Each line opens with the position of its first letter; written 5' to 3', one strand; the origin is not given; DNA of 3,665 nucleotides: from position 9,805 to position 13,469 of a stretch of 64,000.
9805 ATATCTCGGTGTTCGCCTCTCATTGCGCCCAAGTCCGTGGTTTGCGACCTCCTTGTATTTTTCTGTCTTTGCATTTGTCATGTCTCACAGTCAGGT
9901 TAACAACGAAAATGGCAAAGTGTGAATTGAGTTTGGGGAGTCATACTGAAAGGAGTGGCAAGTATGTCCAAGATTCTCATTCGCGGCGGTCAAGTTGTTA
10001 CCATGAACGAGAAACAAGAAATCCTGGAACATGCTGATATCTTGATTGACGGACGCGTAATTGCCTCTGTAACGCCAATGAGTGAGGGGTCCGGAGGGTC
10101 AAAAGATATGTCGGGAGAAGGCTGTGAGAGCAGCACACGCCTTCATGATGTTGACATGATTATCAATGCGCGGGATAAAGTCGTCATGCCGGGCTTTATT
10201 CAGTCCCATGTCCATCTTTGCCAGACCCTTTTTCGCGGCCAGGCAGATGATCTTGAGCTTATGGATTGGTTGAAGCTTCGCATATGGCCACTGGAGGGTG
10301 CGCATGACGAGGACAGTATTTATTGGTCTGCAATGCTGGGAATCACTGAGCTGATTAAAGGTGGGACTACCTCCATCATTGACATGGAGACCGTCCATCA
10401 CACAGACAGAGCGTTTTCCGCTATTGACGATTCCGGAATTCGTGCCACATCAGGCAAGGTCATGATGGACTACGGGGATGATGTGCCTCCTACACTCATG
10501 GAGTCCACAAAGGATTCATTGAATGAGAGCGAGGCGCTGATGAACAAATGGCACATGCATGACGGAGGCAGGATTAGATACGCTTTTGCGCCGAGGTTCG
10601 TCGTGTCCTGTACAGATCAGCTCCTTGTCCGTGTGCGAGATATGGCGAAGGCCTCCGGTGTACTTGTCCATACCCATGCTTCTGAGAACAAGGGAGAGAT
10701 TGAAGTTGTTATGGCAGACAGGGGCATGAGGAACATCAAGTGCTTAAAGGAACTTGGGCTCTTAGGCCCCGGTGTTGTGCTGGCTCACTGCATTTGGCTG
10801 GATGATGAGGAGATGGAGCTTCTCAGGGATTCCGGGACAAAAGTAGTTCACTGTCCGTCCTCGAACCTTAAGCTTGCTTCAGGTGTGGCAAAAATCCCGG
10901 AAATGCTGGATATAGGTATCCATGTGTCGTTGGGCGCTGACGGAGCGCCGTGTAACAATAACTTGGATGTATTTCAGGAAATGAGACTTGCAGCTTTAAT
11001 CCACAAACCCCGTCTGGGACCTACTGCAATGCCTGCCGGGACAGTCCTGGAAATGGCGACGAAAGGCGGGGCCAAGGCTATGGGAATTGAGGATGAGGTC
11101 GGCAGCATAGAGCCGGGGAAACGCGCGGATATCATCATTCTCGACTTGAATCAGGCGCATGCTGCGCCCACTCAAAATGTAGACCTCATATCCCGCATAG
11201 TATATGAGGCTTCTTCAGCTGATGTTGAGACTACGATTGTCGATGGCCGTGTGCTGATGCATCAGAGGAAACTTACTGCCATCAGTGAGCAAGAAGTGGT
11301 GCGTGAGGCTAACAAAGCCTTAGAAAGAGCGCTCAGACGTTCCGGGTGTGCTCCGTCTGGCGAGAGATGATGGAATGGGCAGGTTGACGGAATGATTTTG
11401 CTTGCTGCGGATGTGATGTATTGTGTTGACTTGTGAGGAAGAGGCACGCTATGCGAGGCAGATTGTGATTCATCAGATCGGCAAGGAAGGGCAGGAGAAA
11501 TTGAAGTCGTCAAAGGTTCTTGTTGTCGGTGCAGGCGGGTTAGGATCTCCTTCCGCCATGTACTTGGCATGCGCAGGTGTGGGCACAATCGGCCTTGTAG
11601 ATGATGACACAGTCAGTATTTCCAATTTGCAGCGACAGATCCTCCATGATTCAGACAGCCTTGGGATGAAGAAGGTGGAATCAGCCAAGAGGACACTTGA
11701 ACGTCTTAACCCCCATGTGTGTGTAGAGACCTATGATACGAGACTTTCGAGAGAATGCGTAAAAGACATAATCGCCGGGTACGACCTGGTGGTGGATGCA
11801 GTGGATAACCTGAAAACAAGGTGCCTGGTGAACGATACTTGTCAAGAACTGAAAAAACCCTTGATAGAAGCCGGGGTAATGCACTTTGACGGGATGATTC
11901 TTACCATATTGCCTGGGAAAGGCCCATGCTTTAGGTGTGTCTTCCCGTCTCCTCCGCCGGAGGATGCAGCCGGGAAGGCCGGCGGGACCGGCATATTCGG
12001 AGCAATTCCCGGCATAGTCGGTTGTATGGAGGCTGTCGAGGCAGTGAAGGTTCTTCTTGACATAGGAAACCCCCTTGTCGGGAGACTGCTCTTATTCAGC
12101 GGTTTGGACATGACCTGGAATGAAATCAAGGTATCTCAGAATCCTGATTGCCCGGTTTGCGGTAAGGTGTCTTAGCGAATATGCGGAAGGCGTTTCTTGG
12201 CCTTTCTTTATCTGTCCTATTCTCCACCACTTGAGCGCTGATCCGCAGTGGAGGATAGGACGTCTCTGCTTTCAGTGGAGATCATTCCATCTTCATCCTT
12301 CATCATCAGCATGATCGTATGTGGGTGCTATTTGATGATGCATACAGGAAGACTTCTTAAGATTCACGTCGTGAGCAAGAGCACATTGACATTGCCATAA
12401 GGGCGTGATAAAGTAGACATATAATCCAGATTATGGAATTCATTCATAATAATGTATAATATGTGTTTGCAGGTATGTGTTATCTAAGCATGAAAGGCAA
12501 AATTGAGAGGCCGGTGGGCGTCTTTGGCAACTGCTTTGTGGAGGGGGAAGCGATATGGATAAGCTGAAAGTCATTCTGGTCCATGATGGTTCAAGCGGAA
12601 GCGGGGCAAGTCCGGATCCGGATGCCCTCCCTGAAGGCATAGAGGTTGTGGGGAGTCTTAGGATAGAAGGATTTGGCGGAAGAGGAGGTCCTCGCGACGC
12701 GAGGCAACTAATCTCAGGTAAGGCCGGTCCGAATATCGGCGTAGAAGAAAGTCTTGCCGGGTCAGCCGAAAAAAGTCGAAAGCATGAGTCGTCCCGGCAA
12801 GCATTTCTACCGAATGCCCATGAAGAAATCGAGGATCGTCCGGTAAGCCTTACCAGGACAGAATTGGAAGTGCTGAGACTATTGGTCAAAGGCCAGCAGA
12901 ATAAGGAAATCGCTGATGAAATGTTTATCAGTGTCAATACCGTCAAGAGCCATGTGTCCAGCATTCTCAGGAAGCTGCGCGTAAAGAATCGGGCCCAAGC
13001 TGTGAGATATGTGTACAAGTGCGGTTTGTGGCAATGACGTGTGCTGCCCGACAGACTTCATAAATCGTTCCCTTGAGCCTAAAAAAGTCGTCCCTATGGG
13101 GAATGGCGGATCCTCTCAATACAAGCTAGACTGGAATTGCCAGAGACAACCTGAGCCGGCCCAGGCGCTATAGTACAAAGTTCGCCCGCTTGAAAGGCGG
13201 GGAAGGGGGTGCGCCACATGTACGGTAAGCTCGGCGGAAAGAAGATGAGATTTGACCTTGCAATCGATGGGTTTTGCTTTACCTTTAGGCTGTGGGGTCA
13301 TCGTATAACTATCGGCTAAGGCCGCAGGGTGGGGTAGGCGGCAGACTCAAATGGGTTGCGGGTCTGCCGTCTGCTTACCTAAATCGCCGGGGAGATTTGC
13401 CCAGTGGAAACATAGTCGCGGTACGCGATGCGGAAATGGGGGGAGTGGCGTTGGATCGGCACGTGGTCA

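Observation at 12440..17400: Uncharacterised RiPP-like operon: LuxR regulator, SD-led microORF, rSAM/SPASM enzyme with RRE, CPBP protease, ABC exporter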

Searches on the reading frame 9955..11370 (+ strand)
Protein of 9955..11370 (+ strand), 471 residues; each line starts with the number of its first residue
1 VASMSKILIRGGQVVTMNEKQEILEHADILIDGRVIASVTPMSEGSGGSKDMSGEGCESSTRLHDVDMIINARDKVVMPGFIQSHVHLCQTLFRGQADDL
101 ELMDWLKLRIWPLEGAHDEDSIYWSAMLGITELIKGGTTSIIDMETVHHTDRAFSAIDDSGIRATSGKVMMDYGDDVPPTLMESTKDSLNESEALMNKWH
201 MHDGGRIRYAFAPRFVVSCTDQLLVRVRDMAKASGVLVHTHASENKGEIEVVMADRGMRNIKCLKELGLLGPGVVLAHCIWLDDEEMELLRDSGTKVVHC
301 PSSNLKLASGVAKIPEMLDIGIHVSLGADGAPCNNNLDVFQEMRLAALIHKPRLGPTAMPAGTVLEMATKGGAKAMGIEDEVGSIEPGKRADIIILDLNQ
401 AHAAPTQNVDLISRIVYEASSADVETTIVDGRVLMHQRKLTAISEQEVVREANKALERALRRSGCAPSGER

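Call 65: search_protein_families(library=ncbifam, proteins=[window:9955-11370:+], max_evalue=0.00001)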
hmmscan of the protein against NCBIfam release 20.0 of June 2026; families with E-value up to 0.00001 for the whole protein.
window:9955-11370:+ (471 aa): 37 families (the best 25 are shown)
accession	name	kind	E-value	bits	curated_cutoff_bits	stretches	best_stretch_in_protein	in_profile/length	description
NF005557.0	PRK07228.1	equivalog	1.2e-203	676.8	522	1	6-464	2-442/445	5'-deoxyadenosine deaminase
NF004701.0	PRK06038.1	equivalog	1e-121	406.7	609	1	4-459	3-426/432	N-ethylammeline chlorohydrolase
NF006549.0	PRK09045.1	equivalog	9.2e-104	347.5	540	1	6-458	9-438/444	TRZ/ATZ family hydrolase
NF006252.0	PRK08393.1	equivalog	5.4e-100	335.4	617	1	64-457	39-421/424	N-ethylammeline chlorohydrolase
NF006055.0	PRK08203.1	equivalog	2.9e-84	283.2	532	1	4-459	4-450/455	8-oxoguanine deaminase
NF004995.0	PRK06380.1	subfamily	4.6e-80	269.6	567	1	7-449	3-413/418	metal-dependent hydrolase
TIGR02967.1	guan_deamin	equivalog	6e-74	249.4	375.4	1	61-403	27-367/401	guanine deaminase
NF012037.0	PRK15493.1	equivalog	1.7e-71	241.3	779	1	13-454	9-428/435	bifunctional S-methyl-5'-thioadenosine deaminase/S-adenosylhomocysteine deaminase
NF006679.0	PRK09228.1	subfamily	3.3e-68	230.4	351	1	60-405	51-394/433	guanine deaminase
NF006056.0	PRK08204.1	subfamily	3.3e-66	223.9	391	1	4-463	2-444/449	hypothetical protein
NF009059.0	PRK12393.1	equivalog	7.1e-62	209.6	543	1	66-461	49-457/460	amidohydrolase family protein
NF005540.0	PRK07203.1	equivalog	7.4e-61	206.1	444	1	7-458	2-437/444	putative aminohydrolase SsnA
NF005211.0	PRK06687.1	equivalog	3.9e-60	203.8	703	1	58-439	37-413/419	TRZ/ATZ family protein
TIGR03314.1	Se_ssnA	subfamily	6.3e-59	200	455.5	1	7-461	1-439/441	putative selenium metabolism protein SsnA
NF004801.0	PRK06151.1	subfamily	3e-45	155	416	1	65-459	44-462/491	chlorohydrolase family protein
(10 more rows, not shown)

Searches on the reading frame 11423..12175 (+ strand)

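Call 65: search_protein_families(library=ncbifam, proteins=[window:11423-12175:+], max_evalue=0.00001)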
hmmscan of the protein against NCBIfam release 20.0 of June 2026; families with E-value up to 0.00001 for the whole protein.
window:11423-12175:+ (250 aa): 22 families
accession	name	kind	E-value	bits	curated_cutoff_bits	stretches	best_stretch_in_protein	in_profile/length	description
NF006444.0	PRK08762.1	equivalog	4.4e-100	335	449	1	3-248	121-369/387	molybdopterin-synthase adenylyltransferase MoeB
NF047750.1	SAMPActivE1UbaA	equivalog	3.1e-89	298.9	450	1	5-248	8-250/270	SAMP-activating enzyme E1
NF004281.0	PRK05690.1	subfamily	4.8e-88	294.6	266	1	2-247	5-249/250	molybdopterin-synthase adenylyltransferase MoeB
NF005646.0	PRK07411.1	equivalog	2.6e-76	257.3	633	1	2-248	11-257/390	molybdopterin-synthase adenylyltransferase MoeB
NF005902.0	PRK07878.1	equivalog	6.6e-74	249.1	647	1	2-245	15-262/392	adenylyltransferase/sulfurtransferase MoeZ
TIGR02355.1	moeB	equivalog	1.1e-72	244.3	376.55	1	6-246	1-240/240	molybdopterin-synthase adenylyltransferase MoeB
TIGR02356.1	adenyl_thiF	equivalog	6.7e-71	237.9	275.25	1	9-211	1-203/203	thiazole biosynthesis adenylyltransferase ThiF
NF006204.0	PRK08328.1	equivalog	2.8e-58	197.2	339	1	1-226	1-220/231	hypothetical protein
NF004111.0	PRK05600.1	equivalog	2.3e-56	191.5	437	1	2-243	14-258/371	ThiF family adenylyltransferase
NF009123.0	PRK12475.1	subfamily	9.3e-49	166.5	510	1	8-248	3-245/338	MoeB/ThiF family adenylyltransferase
NF006395.0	PRK08644.1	equivalog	1.6e-32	112.9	159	1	12-150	13-152/215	sulfur carrier protein ThiS adenylyltransferase ThiF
TIGR02354.1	thiF_fam2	equivalog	1.1e-25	90.7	152.2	1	16-144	8-135/200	thiamine biosynthesis protein ThiF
NF006077.0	PRK08223.1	equivalog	8.9e-20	70.8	266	1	18-165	17-166/296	hypothetical protein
NF011696.0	PRK15116.1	equivalog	1.2e-19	71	304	1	20-151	21-153/268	tRNA cyclic N6-threonylcarbamoyladenosine(37) synthase TcdA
TIGR01408.1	Ube1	subfamily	1.4e-19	69.4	750.05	1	8-164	400-563/1008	ubiquitin-activating enzyme E1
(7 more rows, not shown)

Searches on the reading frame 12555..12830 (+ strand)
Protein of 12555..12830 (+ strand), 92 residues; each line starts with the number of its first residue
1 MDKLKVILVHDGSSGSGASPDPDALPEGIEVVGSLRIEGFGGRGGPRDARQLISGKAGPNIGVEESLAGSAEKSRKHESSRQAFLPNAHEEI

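Call 16: search_protein_families(library=ncbifam, proteins=[window:12555-12830:+], max_evalue=10)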
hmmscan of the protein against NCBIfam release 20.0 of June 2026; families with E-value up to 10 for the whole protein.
window:12555-12830:+ (92 aa): 0 families

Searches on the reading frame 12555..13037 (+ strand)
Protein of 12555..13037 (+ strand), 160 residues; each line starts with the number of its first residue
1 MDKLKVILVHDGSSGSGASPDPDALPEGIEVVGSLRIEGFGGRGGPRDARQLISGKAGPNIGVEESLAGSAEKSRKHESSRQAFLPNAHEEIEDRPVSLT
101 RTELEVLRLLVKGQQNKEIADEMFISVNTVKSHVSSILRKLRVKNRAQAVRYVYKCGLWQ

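Call 4: search_protein_families(library=pfam, proteins=[window:12555-13037:+], max_evalue=0.01)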
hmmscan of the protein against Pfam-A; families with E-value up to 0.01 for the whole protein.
window:12555-13037:+ (160 aa): 7 families
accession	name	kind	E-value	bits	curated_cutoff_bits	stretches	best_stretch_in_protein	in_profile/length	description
PF00196.25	GerE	-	5e-23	80.9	23.5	1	98-153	2-57/57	Bacterial regulatory proteins, luxR family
PF08281.18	Sigma70_r4_2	-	2.1e-05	24.5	25.7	1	99-141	11-54/54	Sigma-70, region 4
PF04545.22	Sigma70_r4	-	0.0004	20.3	24.1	1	99-142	5-49/50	Sigma-70, region 4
PF13384.12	HTH_23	-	0.00055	20.1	24.6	0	101-131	5-35/50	Homeodomain-like domain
PF13412.12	HTH_24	-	0.005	16.8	21.9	1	100-135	2-39/48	Winged helix-turn-helix DNA-binding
PF00486.34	Trans_reg_C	-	0.006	17.1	26.2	0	95-153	2-70/77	Transcriptional regulatory protein, C terminal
PF02796.21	HTH_7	-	0.0071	16.9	23.8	0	95-131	2-39/45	Helix-turn-helix domain of resolvase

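Call 5: search_protein_families(library=ncbifam, proteins=[window:12555-13037:+], max_evalue=0.01)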
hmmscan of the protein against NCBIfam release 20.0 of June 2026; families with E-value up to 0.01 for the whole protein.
window:12555-13037:+ (160 aa): 33 families (the best 25 are shown)
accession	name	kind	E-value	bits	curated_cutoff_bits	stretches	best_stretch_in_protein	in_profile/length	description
NF047785.1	respo_reg_MadR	equivalog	8.3e-16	58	300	1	92-158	142-208/209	MadR family response regulator transcription factor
NF007505.1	PRK10100.1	equivalog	2.5e-15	56.7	250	1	91-152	137-198/204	biofilm master transcriptional regulator CsgD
TIGR03020.2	EpsA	equivalog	1.4e-13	51.1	170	1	97-152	189-244/247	XrtB/PEP-CTERM-associated transcriptional regulator EpsA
NF052366.1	photon_PedR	equivalog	7.2e-12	45.3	120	1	98-157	2-61/74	photosynthetic electron transport-dependent transcriptional regulator PedR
NF052445.1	RespRegMctR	equivalog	8.1e-12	45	300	1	93-158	139-204/205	two-component system response regulator MctR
NF007935.0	PRK10651.1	equivalog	4.1e-11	42.5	250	1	94-154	150-211/216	two-component system response regulator NarL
NF007708.0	PRK10403.1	equivalog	5.8e-11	42.3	343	1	86-150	140-205/215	nitrate/nitrite response regulator protein NarP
NF011896.0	PRK15369.1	equivalog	6.7e-11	42.2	242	1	88-158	139-209/211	two component system response regulator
NF003420.0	PRK04841.1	equivalog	1.5e-10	39.7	537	1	95-152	835-892/903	HTH-type transcriptional regulator MalT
NF040749.1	tetrathio_RR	equivalog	2.1e-10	40.6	290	1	87-152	122-187/191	tetrathionate respiration response regulator TtrR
NF041830.1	RR_TF_ErdR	exception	6.1e-10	39.2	390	1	97-150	149-202/213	response regulator transcription factor ErdR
NF011940.0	PRK15411.1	equivalog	2.7e-09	37.1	162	1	90-154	129-192/207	transcriptional regulator RcsA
TIGR03541.1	reg_near_HchA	equivalog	1e-08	35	215.6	1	94-155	167-228/232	PA1136 family autoinducer-binding transcriptional regulator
NF007403.0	PRK09935.1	equivalog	2.7e-08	33.7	271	1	96-153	147-204/210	fimbria biosynthesis transcriptional regulator FimZ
NF047402.1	TransRegVisN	equivalog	3.6e-08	32.9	250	1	88-154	175-241/246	transcriptional regulator VisN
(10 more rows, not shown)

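Call 81: search_protein_families(library=pfam, proteins=[window:12555-13034:+], max_evalue=0.01)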
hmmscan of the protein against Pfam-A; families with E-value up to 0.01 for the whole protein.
seq(160 aa): 7 families
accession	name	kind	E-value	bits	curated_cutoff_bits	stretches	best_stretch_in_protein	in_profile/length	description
PF00196.25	GerE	-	5e-23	80.9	23.5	1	98-153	2-57/57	Bacterial regulatory proteins, luxR family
PF08281.18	Sigma70_r4_2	-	2.1e-05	24.5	25.7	1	99-141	11-54/54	Sigma-70, region 4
PF04545.22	Sigma70_r4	-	0.0004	20.3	24.1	1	99-142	5-49/50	Sigma-70, region 4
PF13384.12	HTH_23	-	0.00055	20.1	24.6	0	101-131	5-35/50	Homeodomain-like domain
PF13412.12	HTH_24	-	0.005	16.8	21.9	1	100-135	2-39/48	Winged helix-turn-helix DNA-binding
PF00486.34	Trans_reg_C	-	0.006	17.1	26.2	0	95-153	2-70/77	Transcriptional regulatory protein, C terminal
PF02796.21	HTH_7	-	0.0071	16.9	23.8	0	95-131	2-39/45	Helix-turn-helix domain of resolvase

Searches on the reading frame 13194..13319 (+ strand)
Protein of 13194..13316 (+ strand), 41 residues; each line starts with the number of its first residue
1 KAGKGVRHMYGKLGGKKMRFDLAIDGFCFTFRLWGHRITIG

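Call 4: search_protein_families(library=pfam, proteins=[window:13209-13319:+], max_evalue=0.01)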
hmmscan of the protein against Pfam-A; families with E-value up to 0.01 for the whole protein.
window:13209-13319:+ (36 aa): 0 families

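Call 5: search_protein_families(library=ncbifam, proteins=[window:13209-13319:+], max_evalue=0.01)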
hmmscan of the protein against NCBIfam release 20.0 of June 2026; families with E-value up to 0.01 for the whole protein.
window:13209-13319:+ (36 aa): 0 families

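Call 16: search_protein_families(library=ncbifam, proteins=[window:13218-13316:+], max_evalue=10)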
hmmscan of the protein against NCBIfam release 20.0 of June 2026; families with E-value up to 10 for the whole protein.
seq(33 aa): 0 families

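Call 24: find_homologous_proteins(query=window:13194-13316:+, max_evalue=10)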
Query window:13194-13316:+ (41 aa): 3 proteins with E <= 10 among 3 candidates.
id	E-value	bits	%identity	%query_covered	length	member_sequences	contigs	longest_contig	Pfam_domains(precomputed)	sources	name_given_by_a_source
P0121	2.1e-16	76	94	88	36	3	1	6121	-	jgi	jgi:hypothetical protein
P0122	2.8e-13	66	88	80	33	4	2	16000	-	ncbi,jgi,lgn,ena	-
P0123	3.8e-11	59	82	80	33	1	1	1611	-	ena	-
